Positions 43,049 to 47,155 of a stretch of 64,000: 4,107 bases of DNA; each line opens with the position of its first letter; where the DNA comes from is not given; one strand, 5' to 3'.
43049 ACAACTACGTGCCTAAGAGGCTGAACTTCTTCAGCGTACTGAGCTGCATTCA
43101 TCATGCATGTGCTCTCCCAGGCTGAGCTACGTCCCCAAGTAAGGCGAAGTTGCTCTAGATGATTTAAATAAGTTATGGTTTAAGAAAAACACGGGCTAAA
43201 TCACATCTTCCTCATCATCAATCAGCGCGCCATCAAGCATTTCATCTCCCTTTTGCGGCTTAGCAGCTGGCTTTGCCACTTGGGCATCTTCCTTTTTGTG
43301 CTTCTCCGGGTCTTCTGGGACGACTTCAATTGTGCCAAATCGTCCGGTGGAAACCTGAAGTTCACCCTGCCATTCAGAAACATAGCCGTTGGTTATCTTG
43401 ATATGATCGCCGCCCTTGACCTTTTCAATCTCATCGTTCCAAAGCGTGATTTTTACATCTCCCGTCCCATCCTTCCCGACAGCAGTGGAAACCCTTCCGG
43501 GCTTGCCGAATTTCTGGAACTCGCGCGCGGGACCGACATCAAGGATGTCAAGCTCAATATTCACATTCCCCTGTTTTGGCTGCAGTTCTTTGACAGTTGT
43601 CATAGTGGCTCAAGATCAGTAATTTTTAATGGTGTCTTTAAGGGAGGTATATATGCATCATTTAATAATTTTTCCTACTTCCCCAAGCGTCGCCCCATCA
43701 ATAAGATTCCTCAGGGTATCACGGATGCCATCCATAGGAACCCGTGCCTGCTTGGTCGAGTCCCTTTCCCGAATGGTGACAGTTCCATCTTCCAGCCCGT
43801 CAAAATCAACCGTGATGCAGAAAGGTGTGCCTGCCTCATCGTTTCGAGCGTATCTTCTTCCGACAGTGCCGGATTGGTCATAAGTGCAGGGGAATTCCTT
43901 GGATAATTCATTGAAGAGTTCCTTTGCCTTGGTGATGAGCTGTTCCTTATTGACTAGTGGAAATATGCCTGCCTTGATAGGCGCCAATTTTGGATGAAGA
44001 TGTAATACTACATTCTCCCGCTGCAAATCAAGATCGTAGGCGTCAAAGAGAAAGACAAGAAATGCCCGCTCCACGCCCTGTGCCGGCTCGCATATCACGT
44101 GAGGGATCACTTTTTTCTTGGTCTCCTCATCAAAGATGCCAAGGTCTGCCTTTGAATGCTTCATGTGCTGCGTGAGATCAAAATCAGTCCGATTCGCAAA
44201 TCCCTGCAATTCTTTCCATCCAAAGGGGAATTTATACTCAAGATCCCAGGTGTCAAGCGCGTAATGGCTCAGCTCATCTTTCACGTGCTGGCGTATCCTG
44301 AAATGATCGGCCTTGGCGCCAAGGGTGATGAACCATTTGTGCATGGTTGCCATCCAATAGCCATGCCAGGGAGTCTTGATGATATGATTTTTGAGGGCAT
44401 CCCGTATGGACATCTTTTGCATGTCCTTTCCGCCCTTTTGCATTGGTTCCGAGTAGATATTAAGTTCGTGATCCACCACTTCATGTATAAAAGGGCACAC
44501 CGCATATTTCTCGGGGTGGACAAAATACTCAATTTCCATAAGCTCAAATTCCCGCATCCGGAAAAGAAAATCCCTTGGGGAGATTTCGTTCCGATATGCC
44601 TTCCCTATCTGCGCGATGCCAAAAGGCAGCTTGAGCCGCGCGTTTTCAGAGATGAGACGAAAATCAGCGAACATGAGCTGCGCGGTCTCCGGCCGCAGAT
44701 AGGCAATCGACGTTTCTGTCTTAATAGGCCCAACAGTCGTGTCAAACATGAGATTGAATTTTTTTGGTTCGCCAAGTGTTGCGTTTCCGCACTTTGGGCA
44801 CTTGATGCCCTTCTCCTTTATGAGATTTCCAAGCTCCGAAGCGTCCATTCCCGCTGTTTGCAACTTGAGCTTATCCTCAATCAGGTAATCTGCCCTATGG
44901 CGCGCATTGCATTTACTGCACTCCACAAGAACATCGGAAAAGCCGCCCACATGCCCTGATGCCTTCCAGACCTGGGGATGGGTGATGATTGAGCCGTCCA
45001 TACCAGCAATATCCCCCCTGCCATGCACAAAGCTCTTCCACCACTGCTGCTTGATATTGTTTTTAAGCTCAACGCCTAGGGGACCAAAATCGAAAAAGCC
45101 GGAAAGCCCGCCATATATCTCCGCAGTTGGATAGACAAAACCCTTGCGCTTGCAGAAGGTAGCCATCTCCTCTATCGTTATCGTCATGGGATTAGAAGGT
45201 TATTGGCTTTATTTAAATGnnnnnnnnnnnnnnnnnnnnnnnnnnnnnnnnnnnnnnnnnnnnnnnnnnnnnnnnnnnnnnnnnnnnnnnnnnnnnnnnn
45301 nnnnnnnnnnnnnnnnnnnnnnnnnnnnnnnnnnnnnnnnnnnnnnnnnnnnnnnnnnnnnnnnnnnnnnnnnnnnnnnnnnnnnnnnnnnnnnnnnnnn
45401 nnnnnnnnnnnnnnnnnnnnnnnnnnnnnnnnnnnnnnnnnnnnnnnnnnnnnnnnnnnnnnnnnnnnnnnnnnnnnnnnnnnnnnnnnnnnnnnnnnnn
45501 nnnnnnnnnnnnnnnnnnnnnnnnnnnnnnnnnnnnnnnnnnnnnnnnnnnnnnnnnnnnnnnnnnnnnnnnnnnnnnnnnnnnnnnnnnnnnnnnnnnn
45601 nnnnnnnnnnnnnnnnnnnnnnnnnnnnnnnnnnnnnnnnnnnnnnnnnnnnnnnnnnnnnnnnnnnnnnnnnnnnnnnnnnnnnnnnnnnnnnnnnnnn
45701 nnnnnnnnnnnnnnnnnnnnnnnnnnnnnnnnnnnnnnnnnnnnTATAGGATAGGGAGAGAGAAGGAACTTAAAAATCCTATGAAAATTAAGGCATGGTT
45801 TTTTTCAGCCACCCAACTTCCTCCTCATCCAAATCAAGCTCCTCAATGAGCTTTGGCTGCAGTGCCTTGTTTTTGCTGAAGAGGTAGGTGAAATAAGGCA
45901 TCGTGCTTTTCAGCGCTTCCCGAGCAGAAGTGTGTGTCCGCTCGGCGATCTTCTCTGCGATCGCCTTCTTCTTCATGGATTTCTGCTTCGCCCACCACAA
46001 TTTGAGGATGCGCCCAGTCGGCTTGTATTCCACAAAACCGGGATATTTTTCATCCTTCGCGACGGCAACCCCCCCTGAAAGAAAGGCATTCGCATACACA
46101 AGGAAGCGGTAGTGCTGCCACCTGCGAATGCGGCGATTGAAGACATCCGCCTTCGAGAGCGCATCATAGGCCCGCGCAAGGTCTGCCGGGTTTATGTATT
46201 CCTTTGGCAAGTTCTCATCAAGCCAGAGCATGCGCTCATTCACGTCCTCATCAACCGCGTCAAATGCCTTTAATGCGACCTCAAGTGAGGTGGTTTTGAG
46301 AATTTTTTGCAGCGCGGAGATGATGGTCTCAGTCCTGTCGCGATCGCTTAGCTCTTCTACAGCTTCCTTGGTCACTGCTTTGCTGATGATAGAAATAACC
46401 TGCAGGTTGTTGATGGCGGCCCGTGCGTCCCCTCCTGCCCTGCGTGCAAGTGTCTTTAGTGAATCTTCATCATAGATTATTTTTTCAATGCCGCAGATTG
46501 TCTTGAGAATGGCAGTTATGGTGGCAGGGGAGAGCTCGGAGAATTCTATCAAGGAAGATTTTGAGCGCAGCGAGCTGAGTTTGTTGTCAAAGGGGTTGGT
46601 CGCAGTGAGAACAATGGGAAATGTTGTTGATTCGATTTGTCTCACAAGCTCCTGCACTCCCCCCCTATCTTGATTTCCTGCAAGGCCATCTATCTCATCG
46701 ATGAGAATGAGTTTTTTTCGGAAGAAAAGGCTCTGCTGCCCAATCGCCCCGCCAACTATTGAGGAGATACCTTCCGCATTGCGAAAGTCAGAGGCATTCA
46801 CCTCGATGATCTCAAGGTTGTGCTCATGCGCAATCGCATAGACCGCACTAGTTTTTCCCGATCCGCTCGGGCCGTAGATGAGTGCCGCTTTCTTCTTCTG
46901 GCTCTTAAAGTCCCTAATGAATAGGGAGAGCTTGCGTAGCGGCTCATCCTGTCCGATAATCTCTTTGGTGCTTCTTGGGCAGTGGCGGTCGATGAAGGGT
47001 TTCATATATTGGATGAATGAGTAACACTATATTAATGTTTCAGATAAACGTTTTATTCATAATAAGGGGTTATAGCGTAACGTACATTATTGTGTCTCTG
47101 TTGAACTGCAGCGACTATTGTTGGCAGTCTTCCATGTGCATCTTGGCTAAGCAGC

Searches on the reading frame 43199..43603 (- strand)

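Call 64: search_protein_families(library=pfam, proteins=[window:43199-43603:-], max_evalue=0.001)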
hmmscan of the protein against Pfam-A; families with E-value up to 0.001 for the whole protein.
window:43199-43603:- (135 aa): 2 families
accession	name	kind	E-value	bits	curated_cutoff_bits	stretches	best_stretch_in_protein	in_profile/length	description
PF01336.31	tRNA_anti-codon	-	4.1e-06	27.1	27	1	33-85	12-68/75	OB-fold nucleic acid binding domain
PF21473.3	Ssb-like_OB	-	4.7e-05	23.9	24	1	31-94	34-97/97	Single-stranded DNA binding protein Ssb-like, OB fold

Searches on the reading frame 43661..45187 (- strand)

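Call 64: search_protein_families(library=pfam, proteins=[window:43661-45187:-], max_evalue=0.001)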
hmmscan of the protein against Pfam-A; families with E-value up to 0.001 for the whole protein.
window:43661-45187:- (509 aa): 2 families
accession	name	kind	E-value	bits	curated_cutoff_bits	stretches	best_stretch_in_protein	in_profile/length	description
PF03129.25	HGTP_anticodon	-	1.7e-18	67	21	1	407-494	3-93/94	Anticodon binding domain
PF00587.30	tRNA-synt_2b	-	4.1e-08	33.9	29.3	1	163-378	12-174/179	tRNA synthetase class II core domain (G, H, P, S and T)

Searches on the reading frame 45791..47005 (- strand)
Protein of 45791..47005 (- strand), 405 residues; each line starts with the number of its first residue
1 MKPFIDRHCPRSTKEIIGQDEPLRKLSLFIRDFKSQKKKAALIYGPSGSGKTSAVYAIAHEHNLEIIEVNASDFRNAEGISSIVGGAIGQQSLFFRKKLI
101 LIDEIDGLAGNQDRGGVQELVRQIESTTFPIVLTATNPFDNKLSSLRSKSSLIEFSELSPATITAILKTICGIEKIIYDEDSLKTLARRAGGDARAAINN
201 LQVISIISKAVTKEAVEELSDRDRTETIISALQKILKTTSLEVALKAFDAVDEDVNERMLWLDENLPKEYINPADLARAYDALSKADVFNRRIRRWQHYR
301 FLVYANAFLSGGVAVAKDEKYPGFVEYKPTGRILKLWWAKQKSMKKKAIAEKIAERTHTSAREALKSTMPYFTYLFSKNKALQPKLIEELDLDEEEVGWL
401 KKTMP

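Call 64: search_protein_families(library=pfam, proteins=[window:45791-47005:-], max_evalue=0.001)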
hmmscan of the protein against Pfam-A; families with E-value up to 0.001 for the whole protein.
window:45791-47005:- (405 aa): 9 families
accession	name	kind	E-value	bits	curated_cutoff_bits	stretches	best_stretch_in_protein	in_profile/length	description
PF00004.35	AAA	-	3.8e-15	56.9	21.2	1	42-148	2-121/131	ATPase family associated with various cellular activities (AAA)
PF13401.12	AAA_22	-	1.6e-06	28.9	27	0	37-81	4-51/130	AAA domain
PF03215.21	Rad17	-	1.2e-05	25.8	23.8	0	33-77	40-85/186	Rad17 P-loop domain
PF05496.18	RuvB_N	-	2e-05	24.9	27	1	10-107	3-95/159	Holliday junction DNA helicase RuvB P-loop domain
PF13191.12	AAA_16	-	3.5e-05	24.8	32.6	1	16-65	2-51/167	AAA ATPase domain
PF13173.12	AAA_14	-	4.3e-05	23.9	27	1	38-110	2-76/129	AAA domain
PF16193.11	AAA_assoc_2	-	5e-05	23.9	34.3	1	175-222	4-57/81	AAA C-terminal domain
PF00270.35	DEAD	-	0.00027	21.2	26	0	94-138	115-161/167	DEAD/DEAH box helicase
PF25361.1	AAA_lid_RFC1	-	0.00035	20.4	34.9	1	162-215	3-56/59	RFC1-like, AAA+ ATPase lid domain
